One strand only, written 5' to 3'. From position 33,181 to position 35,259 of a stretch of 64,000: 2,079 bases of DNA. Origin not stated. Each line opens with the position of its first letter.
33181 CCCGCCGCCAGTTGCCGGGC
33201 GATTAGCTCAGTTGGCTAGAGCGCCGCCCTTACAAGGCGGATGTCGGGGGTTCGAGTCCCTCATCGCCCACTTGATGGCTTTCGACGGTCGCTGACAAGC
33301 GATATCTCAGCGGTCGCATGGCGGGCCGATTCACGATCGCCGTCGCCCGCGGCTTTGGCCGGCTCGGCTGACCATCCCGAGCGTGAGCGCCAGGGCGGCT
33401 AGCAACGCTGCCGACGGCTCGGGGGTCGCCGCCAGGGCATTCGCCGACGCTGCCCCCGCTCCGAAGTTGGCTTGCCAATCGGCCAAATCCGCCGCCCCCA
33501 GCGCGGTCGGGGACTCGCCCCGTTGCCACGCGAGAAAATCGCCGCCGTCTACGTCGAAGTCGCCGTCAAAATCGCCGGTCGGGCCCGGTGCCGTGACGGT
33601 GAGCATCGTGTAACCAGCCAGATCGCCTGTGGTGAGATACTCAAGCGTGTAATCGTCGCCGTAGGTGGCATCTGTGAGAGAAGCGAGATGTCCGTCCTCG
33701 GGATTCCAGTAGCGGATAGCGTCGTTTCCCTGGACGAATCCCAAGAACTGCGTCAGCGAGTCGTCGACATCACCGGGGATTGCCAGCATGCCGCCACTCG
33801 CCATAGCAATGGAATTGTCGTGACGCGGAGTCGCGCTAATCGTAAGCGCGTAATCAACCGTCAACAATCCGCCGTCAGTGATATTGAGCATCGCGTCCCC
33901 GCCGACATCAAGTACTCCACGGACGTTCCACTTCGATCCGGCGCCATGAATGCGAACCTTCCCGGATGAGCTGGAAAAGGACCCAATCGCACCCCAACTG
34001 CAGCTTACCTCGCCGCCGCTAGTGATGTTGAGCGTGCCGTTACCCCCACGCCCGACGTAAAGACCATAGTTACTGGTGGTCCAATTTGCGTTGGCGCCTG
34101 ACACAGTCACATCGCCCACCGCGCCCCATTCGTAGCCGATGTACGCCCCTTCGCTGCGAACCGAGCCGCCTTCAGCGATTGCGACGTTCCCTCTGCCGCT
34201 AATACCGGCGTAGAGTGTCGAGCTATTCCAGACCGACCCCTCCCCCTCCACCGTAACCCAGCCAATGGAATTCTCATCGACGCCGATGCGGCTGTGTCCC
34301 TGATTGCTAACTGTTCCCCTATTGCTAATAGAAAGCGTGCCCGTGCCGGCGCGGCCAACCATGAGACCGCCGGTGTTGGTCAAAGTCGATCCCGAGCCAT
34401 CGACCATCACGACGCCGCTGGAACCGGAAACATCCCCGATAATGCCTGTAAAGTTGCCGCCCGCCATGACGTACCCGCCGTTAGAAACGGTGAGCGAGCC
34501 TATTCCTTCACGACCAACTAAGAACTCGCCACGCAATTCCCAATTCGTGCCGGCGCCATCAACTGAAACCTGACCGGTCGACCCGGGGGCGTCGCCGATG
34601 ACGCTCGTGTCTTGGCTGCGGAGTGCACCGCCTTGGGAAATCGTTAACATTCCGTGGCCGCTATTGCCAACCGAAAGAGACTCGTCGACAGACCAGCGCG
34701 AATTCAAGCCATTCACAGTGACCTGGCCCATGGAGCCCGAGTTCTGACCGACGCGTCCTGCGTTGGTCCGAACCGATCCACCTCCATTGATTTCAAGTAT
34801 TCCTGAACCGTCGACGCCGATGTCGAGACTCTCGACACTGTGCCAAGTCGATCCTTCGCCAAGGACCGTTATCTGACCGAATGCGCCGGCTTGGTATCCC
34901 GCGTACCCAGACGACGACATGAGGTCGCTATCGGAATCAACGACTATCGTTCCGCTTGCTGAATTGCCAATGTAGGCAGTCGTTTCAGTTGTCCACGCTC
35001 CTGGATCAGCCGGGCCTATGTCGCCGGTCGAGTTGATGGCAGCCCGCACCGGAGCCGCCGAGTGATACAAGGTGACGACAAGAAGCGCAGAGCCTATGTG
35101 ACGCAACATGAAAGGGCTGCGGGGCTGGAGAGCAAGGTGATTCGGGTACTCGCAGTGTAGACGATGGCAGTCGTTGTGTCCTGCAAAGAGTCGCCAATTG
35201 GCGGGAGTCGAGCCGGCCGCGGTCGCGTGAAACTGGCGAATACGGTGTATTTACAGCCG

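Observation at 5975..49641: Composite C-terminal sorting tag: dockerin-like Ca-loop + W-x3-(F/Y)G helix + PEP-CTERM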

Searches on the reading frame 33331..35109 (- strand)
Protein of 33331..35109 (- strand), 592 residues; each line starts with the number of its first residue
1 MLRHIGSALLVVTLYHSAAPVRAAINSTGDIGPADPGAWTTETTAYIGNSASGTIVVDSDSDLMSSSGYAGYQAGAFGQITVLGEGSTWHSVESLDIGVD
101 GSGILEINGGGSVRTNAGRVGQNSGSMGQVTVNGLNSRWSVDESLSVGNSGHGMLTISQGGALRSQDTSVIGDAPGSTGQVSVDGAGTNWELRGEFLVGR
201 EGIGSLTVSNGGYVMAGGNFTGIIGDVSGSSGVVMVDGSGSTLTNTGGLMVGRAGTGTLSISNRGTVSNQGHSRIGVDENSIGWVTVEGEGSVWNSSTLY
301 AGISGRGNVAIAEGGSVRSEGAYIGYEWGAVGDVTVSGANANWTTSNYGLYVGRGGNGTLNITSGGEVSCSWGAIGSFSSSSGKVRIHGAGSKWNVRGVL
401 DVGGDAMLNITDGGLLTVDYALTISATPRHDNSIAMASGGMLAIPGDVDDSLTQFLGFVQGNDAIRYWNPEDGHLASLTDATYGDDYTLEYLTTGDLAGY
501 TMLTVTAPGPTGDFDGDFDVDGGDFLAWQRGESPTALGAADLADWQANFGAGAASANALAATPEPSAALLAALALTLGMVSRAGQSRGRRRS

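Call 12: search_protein_families(library=pfam, proteins=[window:33331-35109:-], max_evalue=1)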
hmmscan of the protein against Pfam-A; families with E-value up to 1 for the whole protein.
window:33331-35109:- (592 aa): 1 family
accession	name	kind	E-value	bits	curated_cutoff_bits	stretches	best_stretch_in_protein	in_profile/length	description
PF07589.16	PEP-CTERM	-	0.23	12.1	20.7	1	561-579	1-19/24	PEP-CTERM motif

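Call 13: search_protein_families(library=ncbifam, proteins=[window:33331-35109:-], max_evalue=1)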
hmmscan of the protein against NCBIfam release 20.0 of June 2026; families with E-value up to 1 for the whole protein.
window:33331-35109:- (592 aa): 2 families
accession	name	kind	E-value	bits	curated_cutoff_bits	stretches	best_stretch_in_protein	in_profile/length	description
TIGR04393.1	rpt_T5SS_PEPC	repeat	1.8e-85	280.8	23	7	221-269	1-49/49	T5SS/PEP-CTERM-associated repeat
NF011422.0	PRK14849.1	exception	8.8e-16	56.3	2335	1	91-416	136-468/1806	ECSE_1600 family autotransporter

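Call 69: list_cluster_members(proteins=[window:33331-35109:-, window:32248-33105:+, window:31240-32061:+, window:26421-28106:+, window:35871-36800:+, window:49693-50805:+, window:16072-16878:+, window:20647-22116:-, window:19231-20640:+, window:2010-2993:+])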
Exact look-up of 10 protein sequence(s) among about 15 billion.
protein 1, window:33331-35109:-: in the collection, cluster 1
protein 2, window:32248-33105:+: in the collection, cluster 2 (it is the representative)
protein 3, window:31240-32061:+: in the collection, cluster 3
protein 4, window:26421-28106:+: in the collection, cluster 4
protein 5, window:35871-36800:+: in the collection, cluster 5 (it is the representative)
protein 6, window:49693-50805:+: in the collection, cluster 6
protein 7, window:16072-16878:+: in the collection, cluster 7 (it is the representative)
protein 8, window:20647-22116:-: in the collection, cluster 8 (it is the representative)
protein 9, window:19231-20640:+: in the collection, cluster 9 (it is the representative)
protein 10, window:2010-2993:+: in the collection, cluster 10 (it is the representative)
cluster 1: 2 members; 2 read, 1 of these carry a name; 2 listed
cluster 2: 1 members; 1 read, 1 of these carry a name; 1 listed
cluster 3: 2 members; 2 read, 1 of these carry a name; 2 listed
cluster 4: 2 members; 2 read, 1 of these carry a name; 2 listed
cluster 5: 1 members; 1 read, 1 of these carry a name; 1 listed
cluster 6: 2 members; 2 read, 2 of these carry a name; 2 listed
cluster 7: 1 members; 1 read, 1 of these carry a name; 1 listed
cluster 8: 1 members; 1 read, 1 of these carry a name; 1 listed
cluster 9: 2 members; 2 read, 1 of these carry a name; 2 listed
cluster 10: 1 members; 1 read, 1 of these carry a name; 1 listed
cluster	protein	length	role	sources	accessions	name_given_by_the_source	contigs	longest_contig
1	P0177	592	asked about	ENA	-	-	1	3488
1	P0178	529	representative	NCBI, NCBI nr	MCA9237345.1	MAG: hypothetical protein KDA44_17850 [Planctomycetales bacterium] | hypothetical protein [Planctomycetales bacterium]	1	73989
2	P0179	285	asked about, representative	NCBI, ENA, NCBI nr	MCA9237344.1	MAG: branched-chain-amino-acid transaminase [Planctomycetales bacterium] | branched-chain-amino-acid transaminase [Planctomycetales bacterium]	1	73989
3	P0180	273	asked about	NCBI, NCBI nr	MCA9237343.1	MAG: ABC transporter ATP-binding protein [Planctomycetales bacterium] | ABC transporter ATP-binding protein [Planctomycetales bacterium]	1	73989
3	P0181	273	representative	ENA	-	-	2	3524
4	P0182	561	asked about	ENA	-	-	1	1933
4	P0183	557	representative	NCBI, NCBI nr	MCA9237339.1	MAG: lysine--tRNA ligase [Planctomycetales bacterium] | lysine--tRNA ligase [Planctomycetales bacterium]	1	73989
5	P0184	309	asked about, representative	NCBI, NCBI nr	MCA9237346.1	MAG: SUMF1/EgtB/PvdO family nonheme iron enzyme [Planctomycetales bacterium] | SUMF1/EgtB/PvdO family nonheme iron enzyme [Planctomycetales bacterium]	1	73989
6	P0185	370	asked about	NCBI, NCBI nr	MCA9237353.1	MAG: DUF1559 domain-containing protein [Planctomycetales bacterium] | DUF1559 domain-containing protein [Planctomycetales bacterium]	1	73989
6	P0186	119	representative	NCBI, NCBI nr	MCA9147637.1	MAG: DUF1559 domain-containing protein, partial [Planctomycetales bacterium] | DUF1559 domain-containing protein [Planctomycetales bacterium]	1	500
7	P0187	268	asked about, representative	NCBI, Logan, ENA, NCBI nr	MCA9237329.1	MAG: acyl-ACP--UDP-N-acetylglucosamine O-acyltransferase [Planctomycetales bacterium] | acyl-ACP--UDP-N-acetylglucosamine O-acyltransferase [Planctomycetales bacterium]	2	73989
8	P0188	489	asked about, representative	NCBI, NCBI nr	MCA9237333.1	MAG: ABC transporter permease subunit [Planctomycetales bacterium] | ABC transporter permease subunit [Planctomycetales bacterium]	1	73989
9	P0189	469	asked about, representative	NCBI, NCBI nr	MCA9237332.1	MAG: Gfo/Idh/MocA family oxidoreductase [Planctomycetales bacterium] | Gfo/Idh/MocA family oxidoreductase [Planctomycetales bacterium]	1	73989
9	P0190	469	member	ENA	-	-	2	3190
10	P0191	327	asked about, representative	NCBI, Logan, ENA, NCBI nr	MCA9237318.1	MAG: aldolase catalytic domain-containing protein [Planctomycetales bacterium] | aldolase catalytic domain-containing protein [Planctomycetales bacterium]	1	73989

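Call 74: find_encoding_contigs(protein=P0191, flank=10000, max_places=2)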
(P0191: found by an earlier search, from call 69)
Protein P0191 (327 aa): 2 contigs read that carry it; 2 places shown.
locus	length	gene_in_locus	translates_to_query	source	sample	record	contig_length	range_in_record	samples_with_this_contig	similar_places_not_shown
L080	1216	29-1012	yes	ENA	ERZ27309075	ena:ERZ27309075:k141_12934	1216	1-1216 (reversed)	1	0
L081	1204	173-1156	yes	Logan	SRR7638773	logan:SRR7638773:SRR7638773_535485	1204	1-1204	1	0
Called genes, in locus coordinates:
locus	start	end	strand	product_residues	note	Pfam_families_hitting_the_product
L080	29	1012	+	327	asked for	PF00682:HMGL-like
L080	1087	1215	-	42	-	?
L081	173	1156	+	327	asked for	PF00682:HMGL-like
